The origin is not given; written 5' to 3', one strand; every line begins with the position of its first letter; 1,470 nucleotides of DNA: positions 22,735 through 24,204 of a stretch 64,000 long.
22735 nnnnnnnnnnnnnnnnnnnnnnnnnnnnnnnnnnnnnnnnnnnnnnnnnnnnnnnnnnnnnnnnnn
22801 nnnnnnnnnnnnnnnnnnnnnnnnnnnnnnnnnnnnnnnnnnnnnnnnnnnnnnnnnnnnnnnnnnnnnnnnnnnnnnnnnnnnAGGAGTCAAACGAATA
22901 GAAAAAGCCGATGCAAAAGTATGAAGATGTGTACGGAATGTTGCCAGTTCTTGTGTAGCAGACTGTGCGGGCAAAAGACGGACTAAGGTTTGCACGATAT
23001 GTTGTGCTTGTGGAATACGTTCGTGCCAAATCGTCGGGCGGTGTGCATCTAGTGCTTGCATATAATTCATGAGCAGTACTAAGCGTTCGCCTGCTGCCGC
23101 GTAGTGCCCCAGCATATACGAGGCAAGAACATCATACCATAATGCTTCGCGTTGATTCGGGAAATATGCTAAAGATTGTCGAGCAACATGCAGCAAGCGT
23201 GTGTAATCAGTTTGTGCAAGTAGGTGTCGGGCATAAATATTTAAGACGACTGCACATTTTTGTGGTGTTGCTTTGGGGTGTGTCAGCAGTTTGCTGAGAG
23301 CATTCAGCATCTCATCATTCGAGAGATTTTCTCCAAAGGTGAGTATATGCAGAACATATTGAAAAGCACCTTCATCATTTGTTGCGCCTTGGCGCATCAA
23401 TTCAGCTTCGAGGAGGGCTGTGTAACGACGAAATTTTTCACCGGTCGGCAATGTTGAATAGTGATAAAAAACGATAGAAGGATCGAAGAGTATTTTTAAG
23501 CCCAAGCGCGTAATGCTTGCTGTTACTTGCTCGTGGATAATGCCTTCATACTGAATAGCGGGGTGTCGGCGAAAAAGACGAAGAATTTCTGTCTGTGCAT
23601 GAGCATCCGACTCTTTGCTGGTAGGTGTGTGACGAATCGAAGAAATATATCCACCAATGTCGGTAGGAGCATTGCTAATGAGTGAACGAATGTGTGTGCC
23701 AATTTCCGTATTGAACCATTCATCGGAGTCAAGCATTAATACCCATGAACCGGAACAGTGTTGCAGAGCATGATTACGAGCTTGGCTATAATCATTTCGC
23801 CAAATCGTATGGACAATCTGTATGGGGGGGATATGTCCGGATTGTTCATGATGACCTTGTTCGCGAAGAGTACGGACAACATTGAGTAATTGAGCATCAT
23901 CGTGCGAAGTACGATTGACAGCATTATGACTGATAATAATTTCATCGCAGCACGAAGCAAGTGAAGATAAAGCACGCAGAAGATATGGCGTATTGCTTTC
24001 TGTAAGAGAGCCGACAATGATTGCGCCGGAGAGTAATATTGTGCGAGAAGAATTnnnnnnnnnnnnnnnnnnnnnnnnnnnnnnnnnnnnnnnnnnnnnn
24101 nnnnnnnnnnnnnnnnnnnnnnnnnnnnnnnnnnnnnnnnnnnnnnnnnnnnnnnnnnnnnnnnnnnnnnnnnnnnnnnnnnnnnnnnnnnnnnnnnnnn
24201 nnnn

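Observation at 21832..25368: Internally triplicated glycosyltransferase: [GT2 - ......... linker - TPR] x3 in one polypeptide, middle copy degenerate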

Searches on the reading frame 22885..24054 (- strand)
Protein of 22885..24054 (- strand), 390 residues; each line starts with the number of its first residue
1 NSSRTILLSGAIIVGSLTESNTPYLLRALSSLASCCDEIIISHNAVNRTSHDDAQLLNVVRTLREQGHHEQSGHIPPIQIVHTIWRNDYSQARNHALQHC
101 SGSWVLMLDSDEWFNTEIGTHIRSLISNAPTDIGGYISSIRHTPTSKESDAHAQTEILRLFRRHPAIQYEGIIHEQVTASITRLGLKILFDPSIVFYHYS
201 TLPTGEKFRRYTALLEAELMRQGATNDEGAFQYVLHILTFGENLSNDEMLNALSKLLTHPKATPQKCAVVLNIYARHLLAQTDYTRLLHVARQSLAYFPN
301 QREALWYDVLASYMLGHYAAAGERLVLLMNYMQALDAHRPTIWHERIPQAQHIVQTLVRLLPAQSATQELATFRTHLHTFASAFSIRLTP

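Call 22: search_protein_families(library=pfam, proteins=[window:22885-24054:-], max_evalue=10)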
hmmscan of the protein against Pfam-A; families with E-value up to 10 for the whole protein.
window:22885-24054:- (390 aa): 4 families
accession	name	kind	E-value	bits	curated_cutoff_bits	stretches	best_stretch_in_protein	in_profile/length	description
PF00535.33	Glycos_transf_2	-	4.7e-08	33.6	23.3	1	74-142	51-117/168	Glycosyl transferase family 2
PF13704.12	Glyco_tranf_2_4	-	0.0078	17.1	27.5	1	91-125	60-97/98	Glycosyl transferase family 2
PF06924.17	DUF1281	-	0.17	11.9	27.3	1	253-318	56-121/177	Protein of unknown function (DUF1281)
PF00656.27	Peptidase_C14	-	0.22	11.6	21.4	1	220-274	18-77/233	Caspase domain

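Call 50: search_protein_representatives(protein=window:22885-24054:-)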
Query: 390 residues. Proteins with E-value up to 0.001 (for the whole library): 7708; up to 1e-10: 1065; up to 1e-30: 42. The best 150 are listed.
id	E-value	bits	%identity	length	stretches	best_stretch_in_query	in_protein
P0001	0.0e+00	1012.8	64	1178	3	1-390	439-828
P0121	9.9e-90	317.8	32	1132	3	8-355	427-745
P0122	1.3e-73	264.8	32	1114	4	77-369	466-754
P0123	1.1e-68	248.6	31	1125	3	70-356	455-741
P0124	6.7e-44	167.0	27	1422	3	83-325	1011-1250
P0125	1.0e-41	159.8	30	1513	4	79-209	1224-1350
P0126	1.5e-39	152.6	28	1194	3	82-223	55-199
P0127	2.1e-39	152.2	30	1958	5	78-178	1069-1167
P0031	4.4e-38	147.8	30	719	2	80-340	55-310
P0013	5.7e-36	140.9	32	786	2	81-200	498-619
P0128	8.7e-36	140.3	29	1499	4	83-238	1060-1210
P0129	3.4e-35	138.3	33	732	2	79-214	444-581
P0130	5.2e-35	137.7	30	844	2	77-319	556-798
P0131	6.4e-35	137.4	33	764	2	80-332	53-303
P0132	1.0e-33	133.5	29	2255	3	84-324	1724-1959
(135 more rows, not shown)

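Call 57: find_encoding_contigs(protein=P0121, flank=8000, max_places=2)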
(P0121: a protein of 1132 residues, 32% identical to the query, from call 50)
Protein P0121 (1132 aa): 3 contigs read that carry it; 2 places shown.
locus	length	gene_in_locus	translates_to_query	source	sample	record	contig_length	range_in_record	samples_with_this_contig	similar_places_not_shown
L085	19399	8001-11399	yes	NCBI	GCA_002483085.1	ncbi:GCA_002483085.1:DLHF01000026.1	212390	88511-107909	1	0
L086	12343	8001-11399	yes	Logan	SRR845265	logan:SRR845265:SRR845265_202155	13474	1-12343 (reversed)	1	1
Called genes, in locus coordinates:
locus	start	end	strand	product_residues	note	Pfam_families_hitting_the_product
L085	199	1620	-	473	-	PF13439:Glyco_transf_4 (weak), PF13579:Glyco_trans_4_4 (weak)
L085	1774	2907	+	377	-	PF00534:Glycos_transf_1, PF13692:Glyco_trans_1_4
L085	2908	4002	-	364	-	PF01075:Glyco_transf_9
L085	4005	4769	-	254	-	-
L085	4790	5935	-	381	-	PF00535:Glycos_transf_2, PF10111:Glyco_tranf_2_2, PF13641:Glyco_tranf_2_3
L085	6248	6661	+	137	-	-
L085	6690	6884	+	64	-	PF01165:Ribosomal_S21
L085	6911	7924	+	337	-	PF00535:Glycos_transf_2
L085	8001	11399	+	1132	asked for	PF00535:Glycos_transf_2, PF10111:Glyco_tranf_2_2 (faint), PF12804:NTP_transf_3 (faint), PF13641:Glyco_tranf_2_3 (faint), PF00515:TPR_1 (faint), PF07719:TPR_2 (faint), PF00535:Glycos_transf_2, PF23914:TPR_CcmH_CycH (weak), +8 more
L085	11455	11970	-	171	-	PF00578:AhpC-TSA, PF08534:Redoxin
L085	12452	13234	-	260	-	PF00005:ABC_tran, PF13304:AAA_21 (faint)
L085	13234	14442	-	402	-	PF00089:Trypsin, PF13365:Trypsin_2, PF00595:PDZ, PF13180:PDZ_2, PF17820:PDZ_6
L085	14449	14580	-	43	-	-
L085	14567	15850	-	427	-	PF00275:EPSP_synthase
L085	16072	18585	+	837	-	PF17764:PriA_3primeBD, PF04851:ResIII, PF00270:DEAD, PF18319:Zn_ribbon_PriA, PF00271:Helicase_C (weak), PF18074:PriA_C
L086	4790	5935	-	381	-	PF00535:Glycos_transf_2, PF10111:Glyco_tranf_2_2, PF13641:Glyco_tranf_2_3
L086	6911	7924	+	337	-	PF00535:Glycos_transf_2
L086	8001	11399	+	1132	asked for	PF00535:Glycos_transf_2, PF10111:Glyco_tranf_2_2 (faint), PF12804:NTP_transf_3 (faint), PF13641:Glyco_tranf_2_3 (faint), PF00515:TPR_1 (faint), PF07719:TPR_2 (faint), PF00535:Glycos_transf_2, PF23914:TPR_CcmH_CycH (weak), +8 more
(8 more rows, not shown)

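Call 72: predict_structure(alignment_id=A3)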
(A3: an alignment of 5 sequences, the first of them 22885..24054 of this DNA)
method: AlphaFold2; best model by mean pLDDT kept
length: 390 residues; sequences in the alignment: 5
mean_pLDDT: 79.4   pTM: 0.64
mean pLDDT of the five models: 79.4, 78.1, 70.3, 65.7, 64.4
residues with pLDDT >= 90: 112; 70-90: 189; 50-70: 73; < 50: 16
segments of 3 or more residues with pLDDT < 50: 1-3, 147-149, 163-168
pLDDT, mean of each block of 10 residues (from residue 1): 65 77 86 91 76 83 74 74 72 80 84 88 87 75 55 54 46 54 68 77 66 76 76 84 83 91 90 92 96 93 95 94 95 78 80 91 78 93 84
secondary structure, 60 per line:
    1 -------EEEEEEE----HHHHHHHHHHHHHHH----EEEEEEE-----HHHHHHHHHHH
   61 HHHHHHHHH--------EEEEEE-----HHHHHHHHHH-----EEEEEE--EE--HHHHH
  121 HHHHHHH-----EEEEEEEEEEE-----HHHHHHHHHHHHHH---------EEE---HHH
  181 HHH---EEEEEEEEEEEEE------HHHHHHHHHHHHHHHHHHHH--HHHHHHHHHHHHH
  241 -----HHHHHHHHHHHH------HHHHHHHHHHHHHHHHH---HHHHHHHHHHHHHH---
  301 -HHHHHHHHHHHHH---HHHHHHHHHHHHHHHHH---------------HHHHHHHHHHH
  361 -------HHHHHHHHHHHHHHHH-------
elements in order: E8-14 H19-33 E38-44 H50-69 E78-83 H89-98 E104-109 H116-127 E133-143 H149-162 E172-174 H178-183 E187-199 H206-225 H228-240 H246-257 H264-280 H284-297 H302-314 H318-334 H350-360 H368-383
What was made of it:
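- Tried and rejected: It differs from the full-length model around residues 140-190, so I used it only for fold-level statements (call 72).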

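Call 76: search_solved_structures(query=A3, max_evalue=0.01, show_alignments=3)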
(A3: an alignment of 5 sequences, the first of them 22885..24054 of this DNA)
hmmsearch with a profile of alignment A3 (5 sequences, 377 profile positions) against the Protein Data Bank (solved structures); distinct sequences matched with E-value up to 0.01: 9.
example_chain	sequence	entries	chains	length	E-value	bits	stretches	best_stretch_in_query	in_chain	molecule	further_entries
22ao_A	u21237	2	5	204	2.6e-28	102.3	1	9-180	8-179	GmaR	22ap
7msp_A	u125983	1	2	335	1.2e-17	67.2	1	5-234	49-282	SPbeta prophage-derived glycosyltransferase SunS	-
7msn_A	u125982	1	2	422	1.8e-17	66.6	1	5-234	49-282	SPbeta prophage-derived glycosyltransferase SunS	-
7msk_A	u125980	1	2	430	5.1e-13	52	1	16-249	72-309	Glyco_trans_2-like domain-containing protein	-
5hea_A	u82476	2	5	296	2.4e-05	26.8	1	22-106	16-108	Putative glycosyltransferase (GalT1)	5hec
2wqh_A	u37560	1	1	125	4.5e-05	25.8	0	251-302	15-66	CTPR3Y3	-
5tze_C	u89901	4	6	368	0.00019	23.8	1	38-113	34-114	Glycosyl transferase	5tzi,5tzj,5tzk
5tz8_A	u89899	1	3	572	0.00038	22.8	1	38-113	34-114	Glycosyl transferase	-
8ump_A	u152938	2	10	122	0.0059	18.9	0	271-324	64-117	T33-ml35-redesigned-TPR-domain-fold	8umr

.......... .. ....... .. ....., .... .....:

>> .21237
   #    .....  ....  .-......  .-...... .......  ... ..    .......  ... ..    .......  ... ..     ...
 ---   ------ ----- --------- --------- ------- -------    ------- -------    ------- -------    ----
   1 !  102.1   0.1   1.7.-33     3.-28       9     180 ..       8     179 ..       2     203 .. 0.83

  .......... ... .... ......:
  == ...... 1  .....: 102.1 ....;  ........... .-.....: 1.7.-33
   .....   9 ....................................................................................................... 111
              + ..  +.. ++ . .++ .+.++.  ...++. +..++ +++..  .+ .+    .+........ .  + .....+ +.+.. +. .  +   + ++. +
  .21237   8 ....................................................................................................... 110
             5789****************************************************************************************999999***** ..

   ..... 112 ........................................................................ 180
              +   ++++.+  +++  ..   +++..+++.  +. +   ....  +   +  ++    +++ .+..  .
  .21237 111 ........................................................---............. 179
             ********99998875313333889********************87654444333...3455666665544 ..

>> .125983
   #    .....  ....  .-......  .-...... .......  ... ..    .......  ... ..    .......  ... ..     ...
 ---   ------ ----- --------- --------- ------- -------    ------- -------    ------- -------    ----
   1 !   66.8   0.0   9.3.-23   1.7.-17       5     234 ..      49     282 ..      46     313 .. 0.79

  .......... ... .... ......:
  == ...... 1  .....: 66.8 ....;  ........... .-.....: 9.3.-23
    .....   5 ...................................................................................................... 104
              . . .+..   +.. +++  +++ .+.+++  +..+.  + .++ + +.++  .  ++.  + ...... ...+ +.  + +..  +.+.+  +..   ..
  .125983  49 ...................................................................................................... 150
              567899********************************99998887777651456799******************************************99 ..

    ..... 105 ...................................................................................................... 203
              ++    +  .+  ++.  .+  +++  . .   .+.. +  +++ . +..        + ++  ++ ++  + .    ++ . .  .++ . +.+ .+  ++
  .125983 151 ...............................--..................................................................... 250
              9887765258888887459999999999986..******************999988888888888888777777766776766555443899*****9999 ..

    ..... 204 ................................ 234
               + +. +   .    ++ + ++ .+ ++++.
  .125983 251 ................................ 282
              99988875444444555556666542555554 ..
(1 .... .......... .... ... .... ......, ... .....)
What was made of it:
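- GmaR and SunS have N-E and D at these aligned positions (call 76).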
